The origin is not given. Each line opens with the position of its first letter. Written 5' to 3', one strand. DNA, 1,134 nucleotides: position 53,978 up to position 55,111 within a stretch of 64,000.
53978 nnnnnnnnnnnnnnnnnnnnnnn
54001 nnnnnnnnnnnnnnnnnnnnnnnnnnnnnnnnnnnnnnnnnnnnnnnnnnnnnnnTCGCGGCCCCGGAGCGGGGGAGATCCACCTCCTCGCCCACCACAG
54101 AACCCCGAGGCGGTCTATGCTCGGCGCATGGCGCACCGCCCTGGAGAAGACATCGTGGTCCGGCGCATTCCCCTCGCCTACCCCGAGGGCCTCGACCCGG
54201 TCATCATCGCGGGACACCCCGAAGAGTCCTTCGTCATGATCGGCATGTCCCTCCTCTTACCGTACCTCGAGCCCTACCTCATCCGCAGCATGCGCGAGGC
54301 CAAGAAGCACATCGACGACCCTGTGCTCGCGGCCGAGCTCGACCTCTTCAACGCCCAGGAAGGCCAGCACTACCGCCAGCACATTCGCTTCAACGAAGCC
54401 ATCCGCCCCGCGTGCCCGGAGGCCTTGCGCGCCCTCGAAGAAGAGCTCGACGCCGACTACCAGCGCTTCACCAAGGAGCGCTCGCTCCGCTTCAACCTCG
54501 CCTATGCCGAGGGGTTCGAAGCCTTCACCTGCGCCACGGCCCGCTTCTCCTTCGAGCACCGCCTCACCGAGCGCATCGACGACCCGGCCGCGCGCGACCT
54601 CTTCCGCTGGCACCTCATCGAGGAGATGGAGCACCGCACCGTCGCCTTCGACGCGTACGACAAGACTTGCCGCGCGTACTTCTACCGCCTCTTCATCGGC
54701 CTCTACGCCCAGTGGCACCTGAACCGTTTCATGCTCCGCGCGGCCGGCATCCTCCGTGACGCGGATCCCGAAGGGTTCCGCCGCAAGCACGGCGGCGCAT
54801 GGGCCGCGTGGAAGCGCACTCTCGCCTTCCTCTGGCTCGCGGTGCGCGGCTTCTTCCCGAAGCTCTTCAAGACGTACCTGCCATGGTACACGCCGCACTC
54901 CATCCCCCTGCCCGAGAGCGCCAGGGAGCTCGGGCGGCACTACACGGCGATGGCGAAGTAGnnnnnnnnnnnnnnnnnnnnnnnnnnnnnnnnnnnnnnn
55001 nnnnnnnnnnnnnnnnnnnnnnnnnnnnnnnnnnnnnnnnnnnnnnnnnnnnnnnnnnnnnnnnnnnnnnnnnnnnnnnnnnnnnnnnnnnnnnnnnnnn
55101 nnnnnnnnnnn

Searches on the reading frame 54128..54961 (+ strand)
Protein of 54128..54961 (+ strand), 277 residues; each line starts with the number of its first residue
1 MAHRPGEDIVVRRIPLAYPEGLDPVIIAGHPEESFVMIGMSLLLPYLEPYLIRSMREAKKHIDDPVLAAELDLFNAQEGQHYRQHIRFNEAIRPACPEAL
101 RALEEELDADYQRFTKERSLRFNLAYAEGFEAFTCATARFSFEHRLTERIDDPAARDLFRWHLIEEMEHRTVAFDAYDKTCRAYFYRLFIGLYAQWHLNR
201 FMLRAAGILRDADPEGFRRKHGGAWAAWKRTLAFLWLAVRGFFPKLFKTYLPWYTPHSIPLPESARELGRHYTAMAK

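Call 82: search_protein_families(library=pfam, proteins=[window:54128-54961:+], max_evalue=0.01)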
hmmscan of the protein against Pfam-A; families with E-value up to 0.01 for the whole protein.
window:54128-54961:+ (277 aa): 1 family
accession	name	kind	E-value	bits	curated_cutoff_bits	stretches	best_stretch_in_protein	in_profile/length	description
PF10118.14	Metal_hydrol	-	2.9e-49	168.4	33.2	1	11-257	2-244/247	Predicted metal-dependent hydrolase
